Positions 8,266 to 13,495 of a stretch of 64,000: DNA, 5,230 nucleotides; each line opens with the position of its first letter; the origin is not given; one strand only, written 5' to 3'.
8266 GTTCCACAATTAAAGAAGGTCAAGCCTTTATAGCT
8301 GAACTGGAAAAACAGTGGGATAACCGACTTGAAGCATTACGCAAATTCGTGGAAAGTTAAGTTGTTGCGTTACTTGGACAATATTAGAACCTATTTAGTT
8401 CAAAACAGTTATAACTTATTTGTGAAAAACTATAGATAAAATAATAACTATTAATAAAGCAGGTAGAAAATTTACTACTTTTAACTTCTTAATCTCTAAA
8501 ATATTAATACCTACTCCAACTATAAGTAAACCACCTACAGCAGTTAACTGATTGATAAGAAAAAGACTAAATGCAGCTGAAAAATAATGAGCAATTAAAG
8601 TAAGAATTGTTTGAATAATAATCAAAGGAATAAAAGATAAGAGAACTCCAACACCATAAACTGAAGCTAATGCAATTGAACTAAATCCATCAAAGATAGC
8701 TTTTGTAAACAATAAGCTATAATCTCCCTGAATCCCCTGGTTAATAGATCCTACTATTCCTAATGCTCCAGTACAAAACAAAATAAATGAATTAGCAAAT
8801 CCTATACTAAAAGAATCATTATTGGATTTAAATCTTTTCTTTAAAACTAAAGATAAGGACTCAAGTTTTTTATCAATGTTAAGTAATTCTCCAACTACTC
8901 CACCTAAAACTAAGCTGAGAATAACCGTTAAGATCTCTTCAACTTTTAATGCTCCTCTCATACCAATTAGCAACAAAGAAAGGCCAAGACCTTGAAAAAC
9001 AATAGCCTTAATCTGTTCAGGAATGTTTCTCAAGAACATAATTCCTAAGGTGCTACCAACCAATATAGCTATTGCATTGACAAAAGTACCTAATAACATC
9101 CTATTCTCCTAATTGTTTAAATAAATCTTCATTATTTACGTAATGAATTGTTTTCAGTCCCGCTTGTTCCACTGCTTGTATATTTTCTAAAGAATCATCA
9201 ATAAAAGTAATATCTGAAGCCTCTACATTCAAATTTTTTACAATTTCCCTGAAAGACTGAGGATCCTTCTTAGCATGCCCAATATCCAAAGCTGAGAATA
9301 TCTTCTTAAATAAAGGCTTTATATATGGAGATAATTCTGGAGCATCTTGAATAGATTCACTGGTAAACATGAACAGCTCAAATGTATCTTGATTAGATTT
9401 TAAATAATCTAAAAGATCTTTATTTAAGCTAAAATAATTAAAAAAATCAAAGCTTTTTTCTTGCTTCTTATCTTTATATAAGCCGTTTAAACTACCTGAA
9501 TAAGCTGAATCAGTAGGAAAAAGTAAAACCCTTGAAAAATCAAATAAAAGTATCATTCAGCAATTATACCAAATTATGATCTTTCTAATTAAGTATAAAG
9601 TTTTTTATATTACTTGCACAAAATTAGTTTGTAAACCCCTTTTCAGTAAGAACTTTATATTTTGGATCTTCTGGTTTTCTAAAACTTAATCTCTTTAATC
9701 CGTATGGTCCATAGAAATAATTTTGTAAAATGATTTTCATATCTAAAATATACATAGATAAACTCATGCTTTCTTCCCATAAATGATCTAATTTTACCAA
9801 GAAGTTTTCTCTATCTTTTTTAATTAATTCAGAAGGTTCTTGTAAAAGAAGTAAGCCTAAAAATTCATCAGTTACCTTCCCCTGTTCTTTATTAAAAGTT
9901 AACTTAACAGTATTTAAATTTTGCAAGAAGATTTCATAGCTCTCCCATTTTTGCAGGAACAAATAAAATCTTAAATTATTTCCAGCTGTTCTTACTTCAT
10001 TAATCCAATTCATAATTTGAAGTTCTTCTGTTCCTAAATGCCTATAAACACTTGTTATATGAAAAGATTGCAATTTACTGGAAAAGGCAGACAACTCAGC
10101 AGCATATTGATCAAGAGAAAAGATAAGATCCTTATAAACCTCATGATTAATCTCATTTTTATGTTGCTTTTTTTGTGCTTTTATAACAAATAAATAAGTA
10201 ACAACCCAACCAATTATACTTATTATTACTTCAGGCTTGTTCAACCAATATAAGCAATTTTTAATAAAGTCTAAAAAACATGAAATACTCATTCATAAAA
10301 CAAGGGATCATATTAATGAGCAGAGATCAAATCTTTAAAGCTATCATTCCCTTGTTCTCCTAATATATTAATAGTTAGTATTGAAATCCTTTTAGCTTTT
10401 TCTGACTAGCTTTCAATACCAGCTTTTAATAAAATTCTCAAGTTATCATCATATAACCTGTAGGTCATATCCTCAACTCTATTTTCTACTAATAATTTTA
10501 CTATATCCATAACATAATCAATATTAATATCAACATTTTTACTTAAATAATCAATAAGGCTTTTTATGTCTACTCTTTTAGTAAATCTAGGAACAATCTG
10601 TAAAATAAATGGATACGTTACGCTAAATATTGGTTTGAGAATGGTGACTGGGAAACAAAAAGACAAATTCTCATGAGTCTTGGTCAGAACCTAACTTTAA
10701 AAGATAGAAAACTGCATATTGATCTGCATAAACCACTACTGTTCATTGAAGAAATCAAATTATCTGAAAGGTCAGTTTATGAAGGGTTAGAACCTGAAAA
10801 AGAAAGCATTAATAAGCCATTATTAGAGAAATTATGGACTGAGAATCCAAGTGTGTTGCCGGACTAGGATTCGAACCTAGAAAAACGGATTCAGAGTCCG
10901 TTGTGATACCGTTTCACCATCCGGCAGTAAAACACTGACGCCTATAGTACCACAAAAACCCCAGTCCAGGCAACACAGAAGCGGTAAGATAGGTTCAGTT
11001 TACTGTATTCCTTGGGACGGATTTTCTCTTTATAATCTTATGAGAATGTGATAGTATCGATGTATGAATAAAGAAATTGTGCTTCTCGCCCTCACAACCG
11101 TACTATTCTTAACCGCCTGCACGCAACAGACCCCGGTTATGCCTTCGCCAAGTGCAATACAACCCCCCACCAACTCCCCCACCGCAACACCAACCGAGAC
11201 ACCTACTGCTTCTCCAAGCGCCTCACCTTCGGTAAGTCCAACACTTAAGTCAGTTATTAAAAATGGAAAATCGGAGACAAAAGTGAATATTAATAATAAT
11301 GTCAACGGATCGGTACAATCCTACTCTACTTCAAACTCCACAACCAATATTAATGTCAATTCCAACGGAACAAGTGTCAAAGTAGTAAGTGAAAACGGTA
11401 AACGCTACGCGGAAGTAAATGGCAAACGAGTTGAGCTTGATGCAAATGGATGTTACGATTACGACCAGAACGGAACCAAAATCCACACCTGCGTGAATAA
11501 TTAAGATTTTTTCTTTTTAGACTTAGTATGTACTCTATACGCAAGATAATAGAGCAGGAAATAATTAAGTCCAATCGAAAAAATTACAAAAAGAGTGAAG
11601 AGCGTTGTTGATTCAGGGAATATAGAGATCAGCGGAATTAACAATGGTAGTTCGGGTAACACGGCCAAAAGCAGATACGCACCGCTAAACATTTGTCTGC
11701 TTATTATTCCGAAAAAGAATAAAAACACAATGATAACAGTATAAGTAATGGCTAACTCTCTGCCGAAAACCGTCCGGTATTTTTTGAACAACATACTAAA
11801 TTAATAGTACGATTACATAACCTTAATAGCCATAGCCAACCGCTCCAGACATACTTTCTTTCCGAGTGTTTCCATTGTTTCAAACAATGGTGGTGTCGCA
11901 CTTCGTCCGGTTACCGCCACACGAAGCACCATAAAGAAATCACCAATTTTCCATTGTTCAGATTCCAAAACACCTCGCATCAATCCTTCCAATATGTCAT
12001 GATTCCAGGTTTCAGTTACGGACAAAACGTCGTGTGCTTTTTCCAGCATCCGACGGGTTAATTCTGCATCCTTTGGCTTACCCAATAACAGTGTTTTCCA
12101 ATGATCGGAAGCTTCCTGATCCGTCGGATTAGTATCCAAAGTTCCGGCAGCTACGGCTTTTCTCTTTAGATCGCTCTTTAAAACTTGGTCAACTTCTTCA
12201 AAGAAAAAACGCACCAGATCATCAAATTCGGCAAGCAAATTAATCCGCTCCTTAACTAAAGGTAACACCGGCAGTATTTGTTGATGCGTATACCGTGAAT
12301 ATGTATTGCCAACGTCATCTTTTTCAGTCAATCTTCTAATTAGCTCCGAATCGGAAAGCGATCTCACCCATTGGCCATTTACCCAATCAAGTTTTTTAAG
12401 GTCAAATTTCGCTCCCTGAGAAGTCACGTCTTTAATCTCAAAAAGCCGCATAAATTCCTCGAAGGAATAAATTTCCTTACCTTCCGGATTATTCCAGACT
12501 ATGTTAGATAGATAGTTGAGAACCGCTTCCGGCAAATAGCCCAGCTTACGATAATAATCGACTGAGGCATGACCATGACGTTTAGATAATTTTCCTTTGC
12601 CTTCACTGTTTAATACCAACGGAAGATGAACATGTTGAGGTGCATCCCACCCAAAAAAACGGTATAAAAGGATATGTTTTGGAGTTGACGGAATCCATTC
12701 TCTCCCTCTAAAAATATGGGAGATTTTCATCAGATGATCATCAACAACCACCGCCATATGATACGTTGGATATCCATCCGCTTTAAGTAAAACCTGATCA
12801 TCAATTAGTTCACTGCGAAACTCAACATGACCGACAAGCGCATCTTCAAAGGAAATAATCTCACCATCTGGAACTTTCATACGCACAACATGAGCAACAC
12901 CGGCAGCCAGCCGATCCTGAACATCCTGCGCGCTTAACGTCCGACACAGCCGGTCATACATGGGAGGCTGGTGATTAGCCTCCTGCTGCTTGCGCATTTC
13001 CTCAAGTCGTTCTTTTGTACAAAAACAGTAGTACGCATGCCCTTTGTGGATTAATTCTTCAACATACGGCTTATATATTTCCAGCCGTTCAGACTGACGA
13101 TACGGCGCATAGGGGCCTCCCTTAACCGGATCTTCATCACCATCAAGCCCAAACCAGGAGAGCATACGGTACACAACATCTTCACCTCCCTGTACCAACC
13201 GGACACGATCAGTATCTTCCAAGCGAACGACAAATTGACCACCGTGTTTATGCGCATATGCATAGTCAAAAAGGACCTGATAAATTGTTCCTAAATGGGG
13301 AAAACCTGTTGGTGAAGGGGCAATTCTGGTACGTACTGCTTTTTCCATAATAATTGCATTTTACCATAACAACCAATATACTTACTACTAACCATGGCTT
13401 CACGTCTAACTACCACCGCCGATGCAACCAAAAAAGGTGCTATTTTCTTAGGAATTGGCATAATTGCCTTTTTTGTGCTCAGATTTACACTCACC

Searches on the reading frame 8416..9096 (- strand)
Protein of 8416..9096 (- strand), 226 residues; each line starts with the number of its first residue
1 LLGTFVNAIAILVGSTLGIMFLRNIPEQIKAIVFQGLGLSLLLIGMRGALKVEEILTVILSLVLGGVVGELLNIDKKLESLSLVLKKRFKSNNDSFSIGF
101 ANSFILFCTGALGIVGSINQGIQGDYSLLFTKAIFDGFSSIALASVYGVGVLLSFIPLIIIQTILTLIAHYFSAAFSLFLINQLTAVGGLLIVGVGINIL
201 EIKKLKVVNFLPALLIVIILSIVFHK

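Call 76: search_protein_families(library=pfam, proteins=[window:8416-9096:-], max_evalue=0.00001)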
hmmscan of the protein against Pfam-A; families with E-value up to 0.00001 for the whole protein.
window:8416-9096:- (226 aa): 1 family
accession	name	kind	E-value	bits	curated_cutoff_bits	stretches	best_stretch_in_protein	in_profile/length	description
PF04474.17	DUF554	-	1.6e-72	244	25.1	1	2-221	1-219/220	Protein of unknown function (DUF554)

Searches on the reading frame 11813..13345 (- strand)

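Call 76: search_protein_families(library=pfam, proteins=[window:11813-13345:-], max_evalue=0.00001)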
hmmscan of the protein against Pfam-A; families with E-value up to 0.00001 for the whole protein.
window:11813-13345:- (510 aa): 2 families
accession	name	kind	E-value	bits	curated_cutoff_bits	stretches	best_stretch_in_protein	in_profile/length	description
PF00749.27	tRNA-synt_1c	-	1.7e-101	339.7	23.4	1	4-321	2-314/314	tRNA synthetases class I (E and Q), catalytic domain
PF19269.4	Anticodon_2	-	4.4e-25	89.2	23.6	1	352-507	11-141/141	Anticodon binding domain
